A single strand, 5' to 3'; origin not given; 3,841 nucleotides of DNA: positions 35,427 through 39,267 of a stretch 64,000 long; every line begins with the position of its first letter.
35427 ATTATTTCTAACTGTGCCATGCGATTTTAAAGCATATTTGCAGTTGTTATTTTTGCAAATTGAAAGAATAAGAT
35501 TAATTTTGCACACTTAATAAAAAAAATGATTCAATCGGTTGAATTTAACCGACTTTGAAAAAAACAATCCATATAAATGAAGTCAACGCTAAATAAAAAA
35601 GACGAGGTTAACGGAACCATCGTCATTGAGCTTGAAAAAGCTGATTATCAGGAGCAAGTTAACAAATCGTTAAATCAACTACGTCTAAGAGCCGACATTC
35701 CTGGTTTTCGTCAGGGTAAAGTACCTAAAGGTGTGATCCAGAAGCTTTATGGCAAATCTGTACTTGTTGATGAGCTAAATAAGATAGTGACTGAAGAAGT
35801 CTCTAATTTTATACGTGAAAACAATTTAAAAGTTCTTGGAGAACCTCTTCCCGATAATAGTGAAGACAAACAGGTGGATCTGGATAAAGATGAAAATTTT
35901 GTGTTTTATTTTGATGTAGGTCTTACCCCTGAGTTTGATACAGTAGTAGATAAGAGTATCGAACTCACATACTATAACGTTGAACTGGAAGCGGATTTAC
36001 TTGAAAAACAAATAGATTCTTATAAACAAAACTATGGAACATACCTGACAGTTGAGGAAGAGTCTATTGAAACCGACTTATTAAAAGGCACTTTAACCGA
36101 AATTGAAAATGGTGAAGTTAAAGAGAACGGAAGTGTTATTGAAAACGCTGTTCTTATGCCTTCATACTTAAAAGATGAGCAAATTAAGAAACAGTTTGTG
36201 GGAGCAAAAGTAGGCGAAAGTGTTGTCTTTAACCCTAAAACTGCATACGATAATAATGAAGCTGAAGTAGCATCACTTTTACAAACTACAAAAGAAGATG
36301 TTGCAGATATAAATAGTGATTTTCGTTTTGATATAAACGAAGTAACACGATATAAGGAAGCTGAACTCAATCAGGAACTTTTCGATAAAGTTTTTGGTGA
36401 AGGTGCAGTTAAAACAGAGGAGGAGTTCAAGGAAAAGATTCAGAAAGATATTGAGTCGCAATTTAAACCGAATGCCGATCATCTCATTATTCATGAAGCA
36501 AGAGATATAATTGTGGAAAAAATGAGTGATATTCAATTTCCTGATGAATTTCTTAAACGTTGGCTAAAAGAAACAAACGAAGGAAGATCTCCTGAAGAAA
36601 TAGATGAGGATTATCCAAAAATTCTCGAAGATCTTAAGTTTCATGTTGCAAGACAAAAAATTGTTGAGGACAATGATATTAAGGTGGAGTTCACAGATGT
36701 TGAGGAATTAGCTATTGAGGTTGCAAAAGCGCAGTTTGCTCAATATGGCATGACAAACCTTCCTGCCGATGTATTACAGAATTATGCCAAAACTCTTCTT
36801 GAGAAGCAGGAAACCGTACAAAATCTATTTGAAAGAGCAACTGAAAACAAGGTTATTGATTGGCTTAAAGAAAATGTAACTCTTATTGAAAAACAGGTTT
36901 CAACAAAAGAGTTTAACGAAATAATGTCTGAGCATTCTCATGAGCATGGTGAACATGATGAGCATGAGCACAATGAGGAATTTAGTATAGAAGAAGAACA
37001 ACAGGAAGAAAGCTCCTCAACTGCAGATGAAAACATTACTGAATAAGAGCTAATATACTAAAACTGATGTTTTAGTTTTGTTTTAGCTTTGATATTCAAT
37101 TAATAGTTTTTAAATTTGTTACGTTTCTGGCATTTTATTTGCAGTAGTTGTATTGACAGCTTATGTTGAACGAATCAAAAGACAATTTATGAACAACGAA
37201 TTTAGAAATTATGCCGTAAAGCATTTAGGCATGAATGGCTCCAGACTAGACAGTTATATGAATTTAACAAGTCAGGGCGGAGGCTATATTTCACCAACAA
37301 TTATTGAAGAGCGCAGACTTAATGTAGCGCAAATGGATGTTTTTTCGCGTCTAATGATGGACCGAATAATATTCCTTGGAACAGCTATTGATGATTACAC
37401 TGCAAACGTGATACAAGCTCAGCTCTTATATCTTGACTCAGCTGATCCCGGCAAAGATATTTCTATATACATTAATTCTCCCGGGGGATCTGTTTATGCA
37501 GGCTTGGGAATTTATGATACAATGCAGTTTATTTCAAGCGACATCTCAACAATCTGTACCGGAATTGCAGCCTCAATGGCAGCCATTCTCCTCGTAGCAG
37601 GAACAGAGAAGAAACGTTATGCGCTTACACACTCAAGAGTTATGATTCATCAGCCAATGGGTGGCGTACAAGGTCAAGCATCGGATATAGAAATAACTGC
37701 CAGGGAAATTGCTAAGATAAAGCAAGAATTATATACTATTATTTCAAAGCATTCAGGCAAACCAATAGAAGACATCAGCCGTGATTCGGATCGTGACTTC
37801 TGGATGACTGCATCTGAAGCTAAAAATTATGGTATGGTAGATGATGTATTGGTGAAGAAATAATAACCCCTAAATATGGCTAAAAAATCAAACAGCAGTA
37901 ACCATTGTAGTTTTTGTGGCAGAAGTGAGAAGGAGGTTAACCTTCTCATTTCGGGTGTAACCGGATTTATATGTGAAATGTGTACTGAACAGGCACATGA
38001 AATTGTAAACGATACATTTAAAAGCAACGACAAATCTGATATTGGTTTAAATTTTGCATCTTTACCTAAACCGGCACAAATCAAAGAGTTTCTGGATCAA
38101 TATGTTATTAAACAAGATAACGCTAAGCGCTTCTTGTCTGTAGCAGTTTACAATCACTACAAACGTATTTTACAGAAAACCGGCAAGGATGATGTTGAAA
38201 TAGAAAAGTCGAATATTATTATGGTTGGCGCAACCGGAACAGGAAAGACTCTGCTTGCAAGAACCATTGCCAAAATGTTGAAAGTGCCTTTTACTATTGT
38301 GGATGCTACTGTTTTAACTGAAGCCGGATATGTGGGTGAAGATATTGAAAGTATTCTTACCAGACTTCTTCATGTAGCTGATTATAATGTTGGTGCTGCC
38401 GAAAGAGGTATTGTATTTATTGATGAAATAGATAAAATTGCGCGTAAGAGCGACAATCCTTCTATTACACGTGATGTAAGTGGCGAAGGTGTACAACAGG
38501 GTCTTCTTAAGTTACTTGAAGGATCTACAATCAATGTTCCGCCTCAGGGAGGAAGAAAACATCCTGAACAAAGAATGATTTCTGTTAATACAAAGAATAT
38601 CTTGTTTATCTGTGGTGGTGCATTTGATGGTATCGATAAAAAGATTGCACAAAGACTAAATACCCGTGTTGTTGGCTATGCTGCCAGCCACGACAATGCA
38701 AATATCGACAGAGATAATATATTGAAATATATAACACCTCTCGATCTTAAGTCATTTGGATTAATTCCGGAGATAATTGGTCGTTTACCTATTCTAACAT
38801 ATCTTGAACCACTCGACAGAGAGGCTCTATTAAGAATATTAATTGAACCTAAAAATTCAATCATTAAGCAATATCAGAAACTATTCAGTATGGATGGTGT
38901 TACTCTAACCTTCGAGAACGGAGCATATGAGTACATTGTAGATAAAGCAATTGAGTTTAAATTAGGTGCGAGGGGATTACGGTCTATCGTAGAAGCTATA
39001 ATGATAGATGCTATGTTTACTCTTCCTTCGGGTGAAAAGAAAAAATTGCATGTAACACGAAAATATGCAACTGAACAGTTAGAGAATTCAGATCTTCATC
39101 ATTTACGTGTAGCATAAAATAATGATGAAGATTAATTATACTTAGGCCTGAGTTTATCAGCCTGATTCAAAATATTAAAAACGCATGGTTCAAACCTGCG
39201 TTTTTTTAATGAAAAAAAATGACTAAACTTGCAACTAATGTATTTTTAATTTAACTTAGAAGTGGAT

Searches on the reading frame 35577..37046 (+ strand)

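Call 55: search_protein_families(library=pfam, proteins=[window:35577-37046:+], max_evalue=0.00001)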
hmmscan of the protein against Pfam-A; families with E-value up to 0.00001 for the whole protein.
window:35577-37046:+ (489 aa): 1 family
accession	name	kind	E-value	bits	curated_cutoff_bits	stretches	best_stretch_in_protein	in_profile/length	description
PF05697.18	Trigger_N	-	3.4e-31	108.9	22.2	1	1-148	1-143/144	Bacterial trigger factor protein (TF)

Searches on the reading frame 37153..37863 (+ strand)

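Call 55: search_protein_families(library=pfam, proteins=[window:37153-37863:+], max_evalue=0.00001)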
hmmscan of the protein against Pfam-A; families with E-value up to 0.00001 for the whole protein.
window:37153-37863:+ (236 aa): 1 family
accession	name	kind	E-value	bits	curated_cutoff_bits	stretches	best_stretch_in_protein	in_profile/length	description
PF00574.28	CLP_protease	-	5.1e-78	261.6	20.2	1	60-235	6-181/182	Clp protease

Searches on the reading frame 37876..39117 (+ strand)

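Call 55: search_protein_families(library=pfam, proteins=[window:37876-39117:+], max_evalue=0.00001)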
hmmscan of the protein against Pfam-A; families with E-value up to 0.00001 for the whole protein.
window:37876-39117:+ (413 aa): 5 families
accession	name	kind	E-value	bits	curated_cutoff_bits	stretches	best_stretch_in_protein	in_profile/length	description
PF07724.20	AAA_2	-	3e-31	109.1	27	1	111-306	3-165/166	AAA domain (Cdc48 subfamily)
PF00004.35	AAA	-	2.2e-16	60.9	21.2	1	114-263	1-125/131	ATPase family associated with various cellular activities (AAA)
PF06689.19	zf-C4_ClpX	-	3.9e-15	55.9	27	1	10-45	2-38/39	ClpX C4-type zinc finger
PF10431.15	ClpB_D2-small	-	2e-08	34.6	21.9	1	313-385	1-69/81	C-terminal, D2-small domain, of ClpB protein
PF07728.20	AAA_5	-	1.3e-06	28.9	22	1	113-190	1-80/139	AAA domain (dynein-related subfamily)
